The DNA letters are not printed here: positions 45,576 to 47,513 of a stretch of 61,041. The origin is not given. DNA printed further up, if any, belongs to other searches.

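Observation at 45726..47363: AT-rich stand-alone 545-aa P-loop NTPase: candidate single-gene defence or abortive-infection module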

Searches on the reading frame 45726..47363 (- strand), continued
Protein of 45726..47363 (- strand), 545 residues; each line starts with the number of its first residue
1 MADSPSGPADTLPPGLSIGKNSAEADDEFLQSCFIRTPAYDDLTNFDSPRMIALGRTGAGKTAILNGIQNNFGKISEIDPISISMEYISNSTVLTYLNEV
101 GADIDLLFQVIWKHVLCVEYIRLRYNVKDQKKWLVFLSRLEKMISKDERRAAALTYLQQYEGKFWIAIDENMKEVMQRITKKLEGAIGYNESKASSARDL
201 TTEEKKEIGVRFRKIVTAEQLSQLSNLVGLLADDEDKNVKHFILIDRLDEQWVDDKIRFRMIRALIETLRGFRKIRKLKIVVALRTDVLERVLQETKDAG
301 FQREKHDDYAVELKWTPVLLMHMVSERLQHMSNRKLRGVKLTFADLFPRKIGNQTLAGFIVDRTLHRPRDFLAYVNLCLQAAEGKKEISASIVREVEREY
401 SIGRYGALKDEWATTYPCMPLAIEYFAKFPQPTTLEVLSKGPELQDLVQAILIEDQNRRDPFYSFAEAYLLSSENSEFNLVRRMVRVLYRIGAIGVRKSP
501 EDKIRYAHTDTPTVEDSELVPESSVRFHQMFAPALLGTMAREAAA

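Call 51: search_protein_families(library=pfam, proteins=[L051:6835-9831:+, L029:5349-8525:+, L005:2997-4577:+, L050:11563-13185:-, L061:8352-9473:+, L028:5802-8771:+, L067:1756-2232:+, L057:4339-5157:+, L016:6608-7717:-, L022:1395-4142:+], max_evalue=0.0001)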
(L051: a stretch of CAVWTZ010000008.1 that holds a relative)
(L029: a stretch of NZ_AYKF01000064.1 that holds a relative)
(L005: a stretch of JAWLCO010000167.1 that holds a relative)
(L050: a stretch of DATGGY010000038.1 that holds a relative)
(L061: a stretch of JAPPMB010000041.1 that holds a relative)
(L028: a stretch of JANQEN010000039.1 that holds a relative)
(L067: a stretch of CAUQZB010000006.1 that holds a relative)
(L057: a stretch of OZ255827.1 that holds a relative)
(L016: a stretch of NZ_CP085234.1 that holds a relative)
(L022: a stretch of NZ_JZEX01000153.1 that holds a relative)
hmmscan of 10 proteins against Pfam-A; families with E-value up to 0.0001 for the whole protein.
L051:6835-9831:+ (998 aa): 2 families
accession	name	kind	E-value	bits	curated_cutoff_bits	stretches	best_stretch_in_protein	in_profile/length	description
PF02867.20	Ribonuc_red_lgC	-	7.2e-130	434.5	23.9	1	127-619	2-523/523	Ribonucleotide reductase, barrel domain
PF00317.26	Ribonuc_red_lgN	-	5.8e-07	29.9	28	1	54-121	5-76/77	Ribonucleotide reductase, all-alpha domain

L029:5349-8525:+ (1058 aa): 3 families
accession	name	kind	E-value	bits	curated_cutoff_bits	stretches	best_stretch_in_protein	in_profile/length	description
PF02867.20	Ribonuc_red_lgC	-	7.7e-191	635.7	23.9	1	418-960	1-523/523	Ribonucleotide reductase, barrel domain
PF03477.21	ATP-cone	-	1.5e-28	99.5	25.8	2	77-173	2-87/88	ATP cone domain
PF00317.26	Ribonuc_red_lgN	-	7.2e-25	87.3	28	1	341-413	2-75/77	Ribonucleotide reductase, all-alpha domain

L005:2997-4577:+ (526 aa): 2 families
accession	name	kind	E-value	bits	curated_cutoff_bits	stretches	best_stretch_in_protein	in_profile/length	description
PF00501.34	AMP-binding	-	1.3e-79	268.2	29.9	1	30-389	2-384/384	AMP-binding enzyme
PF13193.12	AMP-binding_C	-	1.5e-21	77.6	24.5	1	439-514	1-76/76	AMP-binding enzyme C-terminal domain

L050:11563-13185:- (540 aa): 2 families
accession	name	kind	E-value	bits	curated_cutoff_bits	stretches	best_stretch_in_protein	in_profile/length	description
PF00239.26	Resolvase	-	8.5e-39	133.4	23.3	1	51-203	2-145/145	Resolvase, N terminal domain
PF07508.19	Recombinase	-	2.4e-14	53.8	21.1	1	224-319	2-101/102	Recombinase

L061:8352-9473:+ (373 aa): 4 families
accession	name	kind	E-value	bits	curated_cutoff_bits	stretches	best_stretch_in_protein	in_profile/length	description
PF22725.1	GFO_IDH_MocA_C3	-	4e-29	101.6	27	1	138-273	3-124/124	GFO/IDH/MocA C-terminal domain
PF01408.29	GFO_IDH_MocA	-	9.7e-25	88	24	1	4-128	1-118/120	Oxidoreductase family, NAD-binding Rossmann fold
PF02894.22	GFO_IDH_MocA_C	-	1e-23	84.7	22.9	1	140-370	1-217/218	Oxidoreductase family, C-terminal alpha/beta domain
PF22685.1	Gal80p_C-like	-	3.6e-05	24.4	29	1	134-272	1-148/152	Gal80p, C-terminal domain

L028:5802-8771:+ (989 aa): 5 families
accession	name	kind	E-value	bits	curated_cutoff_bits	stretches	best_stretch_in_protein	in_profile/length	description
PF18766.7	SWI2_SNF2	-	5.2e-26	92.1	26.7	1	279-519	1-196/221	SWI2/SNF2 ATPase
PF04313.20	HSDR_N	-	8.6e-15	55.6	25.1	1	118-201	108-191/198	Type I restriction enzyme R protein N terminus (HSDR_N)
PF22679.2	T1R_D3-like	-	6.6e-14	53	27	1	633-703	88-156/158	Type I restriction enzyme subunit R domain 3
PF04851.21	ResIII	-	2.9e-13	50.5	22.5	1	276-430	4-149/164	Type III restriction enzyme, res subunit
PF00270.35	DEAD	-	1.7e-07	31.6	26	1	296-478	13-163/167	DEAD/DEAH box helicase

L067:1756-2232:+ (158 aa): 1 family
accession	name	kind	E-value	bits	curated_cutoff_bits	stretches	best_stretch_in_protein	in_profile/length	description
PF00293.34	NUDIX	-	3.9e-15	56.5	21.1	1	25-135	3-122/134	NUDIX domain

L057:4339-5157:+ (272 aa): 2 families
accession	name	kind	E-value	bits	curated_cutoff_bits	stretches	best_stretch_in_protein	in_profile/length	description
PF00378.25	ECH_1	-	5.4e-51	173.8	27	1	11-271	4-250/251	Enoyl-CoA hydratase/isomerase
PF16113.10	ECH_2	-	7.3e-23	82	27.2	1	16-250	4-239/335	Enoyl-CoA hydratase/isomerase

L016:6608-7717:- (369 aa): 4 families
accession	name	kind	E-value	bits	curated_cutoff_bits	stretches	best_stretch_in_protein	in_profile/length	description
PF13683.12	rve_3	-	2.4e-32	110.9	26.5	1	260-325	2-67/67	Integrase core domain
PF00665.32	rve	-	2.5e-20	73.1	32.6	1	176-271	4-102/102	Integrase core domain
PF13276.12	HTH_21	-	1.3e-12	48.1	28.1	1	108-158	6-58/60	HTH-like domain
PF13333.12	rve_2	-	2.1e-05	25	22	1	278-329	1-52/56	Integrase core domain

L022:1395-4142:+ (915 aa): 6 families
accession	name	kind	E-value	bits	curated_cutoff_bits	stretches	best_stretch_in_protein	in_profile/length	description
PF17757.6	UvrB_inter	-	1.7e-31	108.6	22.9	1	401-490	1-90/91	UvrB interaction domain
PF00271.37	Helicase_C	-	4.3e-20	72.5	23.5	1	677-787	6-109/110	Helicase conserved C-terminal domain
PF12344.14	UvrB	-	1.6e-19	69.9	27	1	794-835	1-42/43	Ultra-violet resistance protein B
PF04851.21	ResIII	-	1.3e-12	48.3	22.5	1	253-380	2-130/164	Type III restriction enzyme, res subunit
PF02151.25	UVR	-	1.3e-09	37.9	21.5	1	871-903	3-35/36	UvrB/uvrC motif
PF00270.35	DEAD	-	7e-08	32.8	26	1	259-327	4-73/167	DEAD/DEAH box helicase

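Call 54: search_protein_families(library=ncbifam, proteins=[P0067, P0005, L065:10001-11596:+, L072:10001-11620:+, L075:10001-11560:+], max_evalue=0.01)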
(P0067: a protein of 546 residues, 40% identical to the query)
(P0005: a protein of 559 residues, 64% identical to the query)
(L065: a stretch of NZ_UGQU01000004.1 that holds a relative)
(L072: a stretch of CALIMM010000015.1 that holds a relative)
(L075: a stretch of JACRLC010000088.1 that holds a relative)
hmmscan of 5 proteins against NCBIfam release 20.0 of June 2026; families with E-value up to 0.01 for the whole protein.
P0067 (546 aa): 2 families
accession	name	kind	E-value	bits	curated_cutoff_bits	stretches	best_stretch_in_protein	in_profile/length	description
NF047389.1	ATPase_Sll1717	subfamily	3.2e-57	194.6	75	1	19-539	1-453/454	P-loop ATPase, Sll1717 family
NF053860.1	DS41_1_antiphage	equivalog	6.9e-13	48.4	370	1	23-417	11-382/448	anti-phage protein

P0005 (559 aa): 2 families
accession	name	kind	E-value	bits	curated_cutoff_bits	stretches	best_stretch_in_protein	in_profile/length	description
NF047389.1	ATPase_Sll1717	subfamily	7.2e-63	213.3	75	1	19-537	2-454/454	P-loop ATPase, Sll1717 family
NF053860.1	DS41_1_antiphage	equivalog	8.3e-12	44.8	370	1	22-385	11-350/448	anti-phage protein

L065:10001-11596:+ (532 aa): 2 families
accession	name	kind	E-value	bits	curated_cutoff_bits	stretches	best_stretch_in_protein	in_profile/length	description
NF047389.1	ATPase_Sll1717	subfamily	8e-60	203.2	75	1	5-532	1-454/454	P-loop ATPase, Sll1717 family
NF053860.1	DS41_1_antiphage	equivalog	6.6e-21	74.8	370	1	9-437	11-404/448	anti-phage protein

L072:10001-11620:+ (540 aa): 6 families
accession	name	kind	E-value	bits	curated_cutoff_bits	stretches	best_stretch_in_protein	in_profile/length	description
NF047389.1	ATPase_Sll1717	subfamily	2.1e-62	211.7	75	1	14-540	2-454/454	P-loop ATPase, Sll1717 family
NF053860.1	DS41_1_antiphage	equivalog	7.8e-19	68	370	1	20-447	13-406/448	anti-phage protein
TIGR02928.1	TIGR02928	subfamily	0.00017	20.6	181.3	0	39-71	36-68/366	orc1/cdc6 family replication initiation protein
NF008750.0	PRK11784.1-2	equivalog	0.0019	17.4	241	1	43-85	139-178/346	tRNA 2-selenouridine(34) synthase MnmH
NF005378.0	PRK06921.1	subfamily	0.0021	17.2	207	0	33-70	107-144/266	hypothetical protein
TIGR03167.1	tRNA_sel_U_synt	equivalog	0.0053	16.2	219.75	0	44-83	128-164/311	tRNA 2-selenouridine(34) synthase MnmH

L075:10001-11560:+ (520 aa): 4 families
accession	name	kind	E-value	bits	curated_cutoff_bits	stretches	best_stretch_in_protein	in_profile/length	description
NF047389.1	ATPase_Sll1717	subfamily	6.6e-67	226.6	75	1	2-520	1-450/454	P-loop ATPase, Sll1717 family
NF053860.1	DS41_1_antiphage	equivalog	1.3e-09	37.6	370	1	12-435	17-404/448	anti-phage protein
NF008750.0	PRK11784.1-2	equivalog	0.00058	19.1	241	1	31-69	138-174/346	tRNA 2-selenouridine(34) synthase MnmH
TIGR03167.1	tRNA_sel_U_synt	equivalog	0.0012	18.3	219.75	1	32-68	127-161/311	tRNA 2-selenouridine(34) synthase MnmH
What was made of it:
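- On P-loop ATPase, Sll1717 family (NCBIfam NF047389, subfamily model): Five other clade members score 195-227 bits (call 54).
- On Orc1/Cdc6 family: One homologue gives 20.6 bits against a cut-off of 181 (call 54).
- Closest known: Orc1/Cdc6 initiators and the archaeal 'PAB2304/SSO1545' ATPases. Same: A weak TIGR02928 orc1/cdc6 P-loop hit in one homologue (call 54).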

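Call 55: search_dna_similar(query=window:45726-47363:-, collection=phages, mode=protein, max_evalue=0.001)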
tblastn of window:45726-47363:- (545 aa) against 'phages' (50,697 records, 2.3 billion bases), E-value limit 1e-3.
No match.
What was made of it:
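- It is absent from 50,697 phage records (call 55).
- Tried and rejected: No homologue in 50,697 records (call 55).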

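Call 56: search_dna_similar(query=window:45726-47363:-, collection=plasmids, mode=protein, max_evalue=0.001)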
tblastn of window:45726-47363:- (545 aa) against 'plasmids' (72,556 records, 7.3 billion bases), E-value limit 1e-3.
Records with a match: 185; places in all: 188; records where one place covers at least 80% of the query: 84.
Best place of each record, by identity: <60% 185.
By first word of the organism name: Bacillus 86; Klebsiella 32; Escherichia 22; Raoultella 11; Citrobacter 4; Cupriavidus 4; Providencia 4; Leptolyngbya 4; Serratia 2; Enterobacter 2; and 12 more.
By predicted mobility (MOB-suite, as given by PLSDB): conjugative 142; non-mobilizable 32; mobilizable 11.
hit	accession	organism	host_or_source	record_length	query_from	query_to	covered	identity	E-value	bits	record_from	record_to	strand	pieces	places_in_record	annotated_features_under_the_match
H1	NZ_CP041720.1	Acidiphilium multivorum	Cell culture,activated sludge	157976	12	534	96%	39.3%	4e-127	417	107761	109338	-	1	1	ATP-binding protein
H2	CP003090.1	Burkholderia sp. YI23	-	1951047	18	535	95%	32.9%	1e-89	308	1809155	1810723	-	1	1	ATPase involved in DNA repair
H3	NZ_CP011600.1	Phytobacter ursingii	Homo sapiens,Perirectal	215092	18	535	95%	32.8%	5e-77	315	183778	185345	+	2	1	hypothetical protein (x2)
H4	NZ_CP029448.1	Serratia marcescens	Homo sapiens,Peri-rectal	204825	18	535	95%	32.8%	5e-77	315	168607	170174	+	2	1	hypothetical protein (x2)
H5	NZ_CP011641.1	Serratia marcescens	Homo sapiens,respiratory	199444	18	535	95%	32.8%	5e-77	315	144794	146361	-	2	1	hypothetical protein (x2)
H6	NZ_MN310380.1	Raoultella ornithinolytica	-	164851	18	535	95%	32.8%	5e-77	315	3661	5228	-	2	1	hypothetical protein (x2)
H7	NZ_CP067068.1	Raoultella sp. XY-1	-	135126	18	535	95%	32.8%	5e-77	315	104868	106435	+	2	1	hypothetical protein (x2)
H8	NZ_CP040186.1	Raoultella planticola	Homosapiens,cerebrospinal fluid, ...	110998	18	535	95%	32.8%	5e-77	315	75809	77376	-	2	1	hypothetical protein (x2)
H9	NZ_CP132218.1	Klebsiella pneumoniae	Homo sapiens,urine,urine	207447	18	535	94%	32.8%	4e-72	320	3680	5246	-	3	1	hypothetical protein (x3)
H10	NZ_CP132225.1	Escherichia coli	Homo sapiens,urine,urine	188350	18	535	94%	32.8%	4e-72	320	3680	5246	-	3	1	hypothetical protein (x3)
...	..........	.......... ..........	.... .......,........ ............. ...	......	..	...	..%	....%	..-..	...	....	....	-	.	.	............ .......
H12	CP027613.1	Klebsiella pneumoniae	-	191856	18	535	94%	32.8%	6e-72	320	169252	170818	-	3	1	none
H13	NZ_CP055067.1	Klebsiella pneumoniae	Shek Wu Hui WWTPs_1 WWTPs effluent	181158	18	535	94%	32.8%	6e-72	320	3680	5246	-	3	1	hypothetical protein (x3)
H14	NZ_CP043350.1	Klebsiella pneumoniae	Homo sapiens,Culture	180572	18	535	94%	32.8%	6e-72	320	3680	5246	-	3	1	hypothetical protein (x3)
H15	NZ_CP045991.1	Klebsiella pneumoniae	Homo sapiens,Culture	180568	18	535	94%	32.8%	6e-72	320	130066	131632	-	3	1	hypothetical protein (x3)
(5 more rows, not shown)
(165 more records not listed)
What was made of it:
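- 185 plasmids carry it, 142 of them conjugative (call 56). It occurs on 185 plasmids, mostly conjugative (call 56).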

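Call 57: get_annotated_region(hit=H1, flank=9000)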
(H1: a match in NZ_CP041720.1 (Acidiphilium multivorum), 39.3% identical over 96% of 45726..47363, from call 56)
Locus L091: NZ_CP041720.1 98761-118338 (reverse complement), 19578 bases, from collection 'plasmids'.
description: Acidiphilium multivorum strain JZ-6 plasmid unnamed4, complete sequence
organism: Acidiphilium multivorum (NCBI taxid 62140)
taxonomy: Bacteria; Pseudomonadota; Alphaproteobacteria; Rhodospirillales; Acetobacteraceae; Acidiphilium; Acidiphilium multivorum
host: -; source: Cell culture,activated sludge; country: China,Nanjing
typing (MOB-suite, as given by PLSDB): conjugative; replicon rep_cluster_748; relaxase MOBF; mating-pair formation MPF_T
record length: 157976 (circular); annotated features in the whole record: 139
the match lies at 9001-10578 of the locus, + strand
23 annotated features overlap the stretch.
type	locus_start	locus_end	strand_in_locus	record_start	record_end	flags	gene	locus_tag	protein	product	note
CDS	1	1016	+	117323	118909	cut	-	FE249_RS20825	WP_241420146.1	IS66 family transposase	-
CDS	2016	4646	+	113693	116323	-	-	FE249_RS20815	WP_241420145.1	hypothetical protein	-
CDS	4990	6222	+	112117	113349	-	-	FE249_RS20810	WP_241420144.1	ATP-grasp domain-containing protein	-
CDS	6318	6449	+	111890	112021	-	-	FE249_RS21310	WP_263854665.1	hypothetical protein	-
CDS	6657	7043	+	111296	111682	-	-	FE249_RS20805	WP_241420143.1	hypothetical protein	-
CDS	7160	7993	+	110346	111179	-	-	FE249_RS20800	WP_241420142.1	hypothetical protein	-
CDS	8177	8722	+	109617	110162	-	-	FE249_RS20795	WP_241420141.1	recombinase family protein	GO:0006310 - DNA recombination [Evidence IEA]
CDS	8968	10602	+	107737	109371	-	-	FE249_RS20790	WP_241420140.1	ATP-binding protein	-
CDS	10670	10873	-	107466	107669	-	-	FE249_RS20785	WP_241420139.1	hypothetical protein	-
CDS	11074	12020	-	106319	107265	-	-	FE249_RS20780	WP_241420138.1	IS630 family transposase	-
CDS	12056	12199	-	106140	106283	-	-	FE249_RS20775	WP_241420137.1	hypothetical protein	-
CDS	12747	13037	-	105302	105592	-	-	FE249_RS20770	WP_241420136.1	type II toxin-antitoxin system RelE/ParE family toxin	GO:0030541 - plasmid partitioning [Evidence IEA]; GO:0051290 - protein heterotetramerization [Evidence IEA]; GO:0009432 ...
CDS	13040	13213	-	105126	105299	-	-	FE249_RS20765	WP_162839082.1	hypothetical protein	-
CDS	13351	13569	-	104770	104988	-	-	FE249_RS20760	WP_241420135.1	hypothetical protein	-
CDS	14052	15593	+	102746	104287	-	-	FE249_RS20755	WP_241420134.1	ISNCY family transposase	-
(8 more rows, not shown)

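Call 58: get_annotated_region(hit=H3, flank=9000)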
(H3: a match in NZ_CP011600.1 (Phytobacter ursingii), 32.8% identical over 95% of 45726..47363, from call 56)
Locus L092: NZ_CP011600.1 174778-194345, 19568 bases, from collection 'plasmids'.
description: Phytobacter ursingii strain CAV1151 plasmid pCAV1151-215, complete sequence
organism: Phytobacter ursingii (NCBI taxid 1972431)
taxonomy: Bacteria; Pseudomonadota; Gammaproteobacteria; Enterobacterales; Enterobacteriaceae; Phytobacter; Phytobacter ursingii
host: -; source: Homo sapiens,Perirectal; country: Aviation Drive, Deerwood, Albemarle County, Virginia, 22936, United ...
typing (MOB-suite, as given by PLSDB): conjugative; replicon IncFIB,IncFIC,rep_cluster_2203,rep_cluster_2283; relaxase MOBF; mating-pair formation MPF_F
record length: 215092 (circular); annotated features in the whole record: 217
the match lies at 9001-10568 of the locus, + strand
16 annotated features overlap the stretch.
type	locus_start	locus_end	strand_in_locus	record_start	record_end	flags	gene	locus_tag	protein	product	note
CDS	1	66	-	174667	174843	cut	-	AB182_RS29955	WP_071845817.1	DUF2933 domain-containing protein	-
predicted_resistance_gene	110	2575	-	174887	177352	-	silP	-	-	Ag(+)-translocating P-type ATPase SilP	predicted by amrfinderplus; class SILVER; identity 95.87%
CDS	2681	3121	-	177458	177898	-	-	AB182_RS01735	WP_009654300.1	DUF411 domain-containing protein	-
predicted_resistance_gene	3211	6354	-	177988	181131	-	silA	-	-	Cu(+)/Ag(+) efflux RND transporter permease subunit SilA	predicted by amrfinderplus; class COPPER/SILVER; identity 98.57%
CDS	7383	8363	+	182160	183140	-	-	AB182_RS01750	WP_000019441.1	IS5-like element ISKpn26 family transposase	GO:0006313 - DNA transposition [Evidence IEA]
CDS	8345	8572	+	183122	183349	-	-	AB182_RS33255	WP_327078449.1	hypothetical protein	-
CDS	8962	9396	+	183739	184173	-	-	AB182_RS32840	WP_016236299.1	hypothetical protein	-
CDS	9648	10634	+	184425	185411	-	-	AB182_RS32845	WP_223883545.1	hypothetical protein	-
CDS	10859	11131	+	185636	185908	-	-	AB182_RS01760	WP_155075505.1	type II toxin-antitoxin system ParD family antitoxin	GO:0051983 - regulation of chromosome segregation [Evidence IEA]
CDS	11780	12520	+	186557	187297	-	-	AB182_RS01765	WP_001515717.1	tyrosine-type recombinase/integrase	GO:0015074 - DNA integration [Evidence IEA]; GO:0006310 - DNA recombination [Evidence IEA]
CDS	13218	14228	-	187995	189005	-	-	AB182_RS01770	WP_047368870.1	RepB family plasmid replication initiator protein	GO:0006270 - DNA replication initiation [Evidence IEA]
CDS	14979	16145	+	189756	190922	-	sopA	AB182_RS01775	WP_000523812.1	plasmid-partitioning protein SopA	-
CDS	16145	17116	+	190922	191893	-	-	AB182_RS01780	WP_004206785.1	ParB/RepB/Spo0J family plasmid partition protein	-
CDS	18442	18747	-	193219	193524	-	-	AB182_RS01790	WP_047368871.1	hypothetical protein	-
CDS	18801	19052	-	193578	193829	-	-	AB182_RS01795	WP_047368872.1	plasmid stabilization protein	-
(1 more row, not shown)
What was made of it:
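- Homologues on enterobacterial IncF-type plasmids are broken into 2-3 pieces (calls 56, 58).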

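Call 84: search_protein_representatives(alignment_id=A2)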
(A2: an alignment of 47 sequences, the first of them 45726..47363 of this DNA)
Query: 47 sequences, 552 profile positions. Proteins with E-value up to 0.001 (for the whole library): 4158; up to 1e-10: 2200; up to 1e-30: 755. The best 150 are listed.
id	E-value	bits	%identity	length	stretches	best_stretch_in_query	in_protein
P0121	1.1e-248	843.0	-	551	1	2-547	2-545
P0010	3.4e-236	801.7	-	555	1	6-548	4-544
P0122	9.4e-229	777.2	-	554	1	5-548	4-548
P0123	3.3e-215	732.5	-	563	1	1-549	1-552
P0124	3.4e-202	689.5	-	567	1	4-549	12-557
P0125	2.2e-201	686.8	-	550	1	6-544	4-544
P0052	1.8e-199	680.6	-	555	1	8-549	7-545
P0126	7.0e-195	665.4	-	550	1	3-548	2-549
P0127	1.7e-193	660.8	-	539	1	12-546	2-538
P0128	2.0e-192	657.2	-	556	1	1-547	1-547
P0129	1.2e-190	651.4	-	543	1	8-546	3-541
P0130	1.3e-188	644.7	-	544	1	6-547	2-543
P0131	3.0e-188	643.5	-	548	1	6-547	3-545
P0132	9.5e-187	638.5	-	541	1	9-545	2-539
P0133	9.5e-183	625.3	-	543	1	8-546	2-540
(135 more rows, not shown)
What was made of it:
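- The family is rare and patchy: 755 clusters at E <= 1e-30 among 1.84 billion representatives (call 84).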

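Call 92: find_encoding_contigs(protein=P0068, flank=10000, max_places=1)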
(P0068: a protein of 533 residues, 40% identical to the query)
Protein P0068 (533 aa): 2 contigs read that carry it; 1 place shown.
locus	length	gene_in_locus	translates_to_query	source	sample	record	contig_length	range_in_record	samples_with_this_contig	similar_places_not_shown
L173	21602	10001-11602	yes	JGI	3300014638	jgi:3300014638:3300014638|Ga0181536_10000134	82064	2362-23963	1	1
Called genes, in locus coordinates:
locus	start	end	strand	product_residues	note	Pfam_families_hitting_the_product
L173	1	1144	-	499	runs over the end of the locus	PF01011:PQQ (faint), PF13360:PQQ_2 (faint)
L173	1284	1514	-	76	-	-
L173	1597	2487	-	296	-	PF00126:HTH_1, PF03466:LysR_substrate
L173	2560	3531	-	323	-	PF01134:GIDA (faint), PF01266:DAO (faint), PF03486:HI0933_like (faint), PF07992:Pyr_redox_2, PF12831:FAD_oxidored (faint), PF13738:Pyr_redox_3, PF00070:Pyr_redox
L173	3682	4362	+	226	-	-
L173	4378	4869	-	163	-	PF06186:DUF992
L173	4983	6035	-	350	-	PF08240:ADH_N, PF00107:ADH_zinc_N, PF13602:ADH_zinc_N_2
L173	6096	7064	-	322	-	PF01218:Coprogen_oxidas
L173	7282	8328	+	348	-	PF05050:Methyltransf_21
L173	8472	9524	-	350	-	PF00561:Abhydrolase_1, PF12697:Abhydrolase_6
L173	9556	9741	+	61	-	-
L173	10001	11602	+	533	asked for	-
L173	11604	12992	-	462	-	PF04055:Radical_SAM, PF06969:HemN_C (weak)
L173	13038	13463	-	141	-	PF00588:SpoU_methylase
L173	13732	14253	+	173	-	PF10399:UCR_Fe-S_N, PF00355:Rieske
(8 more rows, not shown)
